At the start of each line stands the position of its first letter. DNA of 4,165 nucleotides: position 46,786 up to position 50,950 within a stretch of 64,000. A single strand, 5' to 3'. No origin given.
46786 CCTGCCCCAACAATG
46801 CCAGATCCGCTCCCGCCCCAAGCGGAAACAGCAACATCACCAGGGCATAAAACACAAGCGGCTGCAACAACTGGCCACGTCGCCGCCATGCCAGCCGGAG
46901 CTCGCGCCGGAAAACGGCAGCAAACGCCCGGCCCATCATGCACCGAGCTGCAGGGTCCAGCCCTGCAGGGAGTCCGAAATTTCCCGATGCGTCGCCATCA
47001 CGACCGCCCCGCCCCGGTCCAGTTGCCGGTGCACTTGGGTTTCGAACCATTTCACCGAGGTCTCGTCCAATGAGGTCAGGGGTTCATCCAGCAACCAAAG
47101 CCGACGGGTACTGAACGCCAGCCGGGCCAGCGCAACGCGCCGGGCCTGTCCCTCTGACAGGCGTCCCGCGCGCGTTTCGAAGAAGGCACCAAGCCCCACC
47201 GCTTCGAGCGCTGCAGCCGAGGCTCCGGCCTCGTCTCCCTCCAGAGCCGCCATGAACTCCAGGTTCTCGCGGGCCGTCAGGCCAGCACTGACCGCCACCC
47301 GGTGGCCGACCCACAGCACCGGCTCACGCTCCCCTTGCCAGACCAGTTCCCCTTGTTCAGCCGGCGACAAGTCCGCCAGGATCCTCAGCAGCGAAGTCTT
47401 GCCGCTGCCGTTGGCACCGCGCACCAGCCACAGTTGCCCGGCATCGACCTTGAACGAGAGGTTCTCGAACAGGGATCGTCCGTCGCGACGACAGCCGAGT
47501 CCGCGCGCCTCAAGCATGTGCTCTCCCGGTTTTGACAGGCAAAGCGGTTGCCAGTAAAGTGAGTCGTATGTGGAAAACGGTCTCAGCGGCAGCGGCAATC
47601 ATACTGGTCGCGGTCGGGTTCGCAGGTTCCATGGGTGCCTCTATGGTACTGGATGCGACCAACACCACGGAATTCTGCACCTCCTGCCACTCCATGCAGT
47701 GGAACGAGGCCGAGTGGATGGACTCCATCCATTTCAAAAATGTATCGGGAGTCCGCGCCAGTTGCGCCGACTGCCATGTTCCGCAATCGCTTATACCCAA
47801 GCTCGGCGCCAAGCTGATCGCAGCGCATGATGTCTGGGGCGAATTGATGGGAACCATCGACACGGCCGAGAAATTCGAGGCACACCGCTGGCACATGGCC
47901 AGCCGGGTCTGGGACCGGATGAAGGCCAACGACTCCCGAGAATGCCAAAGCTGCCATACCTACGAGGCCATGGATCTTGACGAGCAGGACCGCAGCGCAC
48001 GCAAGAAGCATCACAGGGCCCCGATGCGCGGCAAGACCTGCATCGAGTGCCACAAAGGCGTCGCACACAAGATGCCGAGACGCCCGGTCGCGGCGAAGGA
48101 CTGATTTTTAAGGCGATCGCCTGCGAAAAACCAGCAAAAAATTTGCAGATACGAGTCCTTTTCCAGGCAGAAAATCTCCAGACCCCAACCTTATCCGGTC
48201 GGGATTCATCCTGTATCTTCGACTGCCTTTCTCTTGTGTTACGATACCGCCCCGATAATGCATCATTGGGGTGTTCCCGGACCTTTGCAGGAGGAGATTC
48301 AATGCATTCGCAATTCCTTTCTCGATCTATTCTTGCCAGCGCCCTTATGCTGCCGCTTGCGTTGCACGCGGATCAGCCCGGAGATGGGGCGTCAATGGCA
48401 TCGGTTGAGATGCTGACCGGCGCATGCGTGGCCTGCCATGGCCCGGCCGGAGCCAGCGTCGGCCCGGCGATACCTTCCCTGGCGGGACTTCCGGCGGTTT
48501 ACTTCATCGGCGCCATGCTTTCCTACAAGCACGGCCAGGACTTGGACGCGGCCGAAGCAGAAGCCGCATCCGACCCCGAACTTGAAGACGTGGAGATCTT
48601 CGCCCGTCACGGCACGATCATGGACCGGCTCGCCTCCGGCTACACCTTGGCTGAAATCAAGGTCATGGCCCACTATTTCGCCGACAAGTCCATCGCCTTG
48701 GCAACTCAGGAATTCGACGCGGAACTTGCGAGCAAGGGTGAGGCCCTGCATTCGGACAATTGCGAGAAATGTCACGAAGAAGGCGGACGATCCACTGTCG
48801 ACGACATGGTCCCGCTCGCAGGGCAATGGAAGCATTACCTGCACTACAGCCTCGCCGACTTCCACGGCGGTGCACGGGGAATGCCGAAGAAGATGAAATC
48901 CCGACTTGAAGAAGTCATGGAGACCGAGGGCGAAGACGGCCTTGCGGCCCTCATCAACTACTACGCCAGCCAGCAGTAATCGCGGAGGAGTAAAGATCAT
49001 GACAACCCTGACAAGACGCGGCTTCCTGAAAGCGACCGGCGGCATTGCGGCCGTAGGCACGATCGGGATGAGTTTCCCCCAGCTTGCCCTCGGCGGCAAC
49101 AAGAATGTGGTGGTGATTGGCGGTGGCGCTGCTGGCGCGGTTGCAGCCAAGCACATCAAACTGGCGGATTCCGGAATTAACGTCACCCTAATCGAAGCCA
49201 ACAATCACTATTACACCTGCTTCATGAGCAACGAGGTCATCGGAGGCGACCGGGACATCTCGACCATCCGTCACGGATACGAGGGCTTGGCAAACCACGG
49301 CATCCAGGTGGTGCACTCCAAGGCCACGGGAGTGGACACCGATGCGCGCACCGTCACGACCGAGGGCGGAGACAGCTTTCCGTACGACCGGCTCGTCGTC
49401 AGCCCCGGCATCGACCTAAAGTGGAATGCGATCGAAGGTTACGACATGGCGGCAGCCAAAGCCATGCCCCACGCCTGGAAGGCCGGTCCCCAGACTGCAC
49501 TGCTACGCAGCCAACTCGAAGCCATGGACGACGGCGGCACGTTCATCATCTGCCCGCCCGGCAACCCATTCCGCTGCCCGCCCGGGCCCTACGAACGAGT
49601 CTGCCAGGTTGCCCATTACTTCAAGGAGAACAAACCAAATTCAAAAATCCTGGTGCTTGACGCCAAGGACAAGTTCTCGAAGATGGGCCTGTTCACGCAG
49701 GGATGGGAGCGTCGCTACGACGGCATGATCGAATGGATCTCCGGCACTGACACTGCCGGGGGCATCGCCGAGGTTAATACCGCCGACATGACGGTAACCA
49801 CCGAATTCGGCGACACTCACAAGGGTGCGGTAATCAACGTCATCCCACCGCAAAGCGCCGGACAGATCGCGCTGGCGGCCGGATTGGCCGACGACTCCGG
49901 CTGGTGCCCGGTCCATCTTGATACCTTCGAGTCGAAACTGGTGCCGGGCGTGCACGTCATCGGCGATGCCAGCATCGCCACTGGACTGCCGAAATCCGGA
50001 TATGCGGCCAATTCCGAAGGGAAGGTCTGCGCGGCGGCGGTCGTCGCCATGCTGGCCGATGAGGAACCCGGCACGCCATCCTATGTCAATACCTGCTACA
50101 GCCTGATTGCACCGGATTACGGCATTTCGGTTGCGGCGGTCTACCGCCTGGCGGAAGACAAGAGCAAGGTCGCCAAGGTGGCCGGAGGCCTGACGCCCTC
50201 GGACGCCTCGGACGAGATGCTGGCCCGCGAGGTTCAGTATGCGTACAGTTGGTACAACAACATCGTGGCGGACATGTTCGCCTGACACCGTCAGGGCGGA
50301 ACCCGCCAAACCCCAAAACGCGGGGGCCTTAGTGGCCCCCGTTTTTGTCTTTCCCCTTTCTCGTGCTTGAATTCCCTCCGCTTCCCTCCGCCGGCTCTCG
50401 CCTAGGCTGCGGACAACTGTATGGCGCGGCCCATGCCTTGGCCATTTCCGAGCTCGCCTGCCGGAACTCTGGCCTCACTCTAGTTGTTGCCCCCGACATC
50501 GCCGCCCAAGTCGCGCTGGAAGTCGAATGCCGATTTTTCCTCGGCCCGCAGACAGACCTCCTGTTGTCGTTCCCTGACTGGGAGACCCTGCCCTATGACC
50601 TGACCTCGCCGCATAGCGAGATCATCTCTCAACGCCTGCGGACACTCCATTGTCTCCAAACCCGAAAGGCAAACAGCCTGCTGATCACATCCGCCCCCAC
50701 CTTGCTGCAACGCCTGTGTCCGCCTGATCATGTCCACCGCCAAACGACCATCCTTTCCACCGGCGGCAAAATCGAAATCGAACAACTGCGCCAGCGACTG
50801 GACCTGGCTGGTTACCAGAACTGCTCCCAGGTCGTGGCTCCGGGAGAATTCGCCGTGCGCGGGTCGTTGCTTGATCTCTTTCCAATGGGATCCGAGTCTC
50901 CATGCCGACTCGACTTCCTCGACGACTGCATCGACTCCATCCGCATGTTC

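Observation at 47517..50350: NapC/NirT-type membrane tetraheme cytochrome encoded directly upstream of fccAB; tight divergent promoter region shared with ccmA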

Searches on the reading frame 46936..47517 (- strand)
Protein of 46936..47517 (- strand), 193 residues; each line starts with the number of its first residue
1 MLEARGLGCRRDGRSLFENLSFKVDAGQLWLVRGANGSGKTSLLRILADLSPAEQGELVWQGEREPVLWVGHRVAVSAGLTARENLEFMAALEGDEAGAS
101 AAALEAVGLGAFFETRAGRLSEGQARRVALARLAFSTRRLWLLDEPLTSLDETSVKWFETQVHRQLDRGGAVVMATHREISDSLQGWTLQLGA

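Call 6: search_protein_families(library=pfam, proteins=[window:46936-47517:-])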
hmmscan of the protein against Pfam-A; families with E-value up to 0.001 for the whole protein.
window:46936-47517:- (193 aa): 2 families
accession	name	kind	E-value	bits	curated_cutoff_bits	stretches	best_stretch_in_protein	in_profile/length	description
PF00005.33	ABC_tran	-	2.2e-22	80.6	25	1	18-147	2-136/137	ABC transporter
PF13304.12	AAA_21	-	1.1e-05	26.2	27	1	34-68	6-43/304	AAA domain, putative AbiEii toxin, Type IV TA system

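Call 7: search_protein_families(library=ncbifam, proteins=[window:46936-47517:-])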
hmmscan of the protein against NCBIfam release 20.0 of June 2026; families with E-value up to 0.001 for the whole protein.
window:46936-47517:- (193 aa): 172 families (the best 25 are shown)
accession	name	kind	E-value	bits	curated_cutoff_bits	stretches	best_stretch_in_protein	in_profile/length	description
NF010061.0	PRK13538.1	equivalog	3.7e-60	203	195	1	1-182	5-196/211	cytochrome c biogenesis heme-transporting ATPase CcmA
TIGR01189.1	ccmA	equivalog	1.8e-55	187.7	131.6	1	2-182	1-190/198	heme ABC exporter ATP-binding protein CcmA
NF010062.0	PRK13540.1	equivalog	6.5e-29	101.1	274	1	12-181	12-189/200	cytochrome c biogenesis protein CcmA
TIGR02857.1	CydD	equivalog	1.7e-24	86.7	435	1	2-179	322-517/529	thiol reductant ABC exporter subunit CydD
NF040873.1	AztA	equivalog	2.9e-23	82.5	220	1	12-179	3-179/191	zinc ABC transporter ATP-binding protein AztA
TIGR03608.1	L_ocin_972_ABC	subfamily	3.3e-21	75.7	254.85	2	94-179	109-194/206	putative bacteriocin export ABC transporter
NF010063.0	PRK13541.1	equivalog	2.2e-20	73.4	200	1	2-181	2-185/195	cytochrome c biogenesis protein CcmA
NF000355.4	ribo_prot_ABC_F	equivalog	5.4e-20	71.7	380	1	3-163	315-473/499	ribosomal protection-like ABC-F family protein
TIGR03719.1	ABC_ABC_ChvD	subfamily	9.8e-20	70.6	806.75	2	114-191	156-231/552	energy-dependent translational throttle protein EttA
NF008775.0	PRK11819.1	equivalog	1.6e-19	69.9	599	2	104-191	149-233/556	energy-dependent translational throttle protein EttA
TIGR02868.1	CydC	equivalog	1.7e-19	69.9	329.05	1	2-178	335-529/530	thiol reductant ABC exporter subunit CydC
TIGR02982.1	heterocyst_DevA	subfamily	2.4e-19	69.8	295.8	1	15-178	19-201/220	ABC exporter ATP-binding subunit, DevA family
NF053840.1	MnTportMntADein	equivalog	4.7e-19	68.9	400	1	1-178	1-192/240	manganese ABC transporter ATP-binding protein MntA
TIGR03864.1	PQQ_ABC_ATP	hypoth_equivalog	8.3e-19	68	302.25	1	3-177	3-191/236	ABC transporter, ATP-binding subunit, PQQ-dependent alcohol dehydrogenase system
TIGR01166.1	cbiO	subfamily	3.9e-18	65.6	211.8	2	101-177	109-185/190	cobalt ABC transporter, ATP-binding protein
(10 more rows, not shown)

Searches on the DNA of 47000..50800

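Call 36: search_rna_families(source=window, start=47000, end=50800, threshold=evalue, max_evalue=1)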
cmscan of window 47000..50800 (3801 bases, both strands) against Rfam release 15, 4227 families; matches with E-value up to 1: 1.
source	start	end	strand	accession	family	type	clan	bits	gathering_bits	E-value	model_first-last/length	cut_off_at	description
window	50276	50350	+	RF02866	ncS16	Gene; sRNA;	-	21.3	48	0.62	1-83/83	no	Burkholderia sRNA 16 (Bc_KC_sr1)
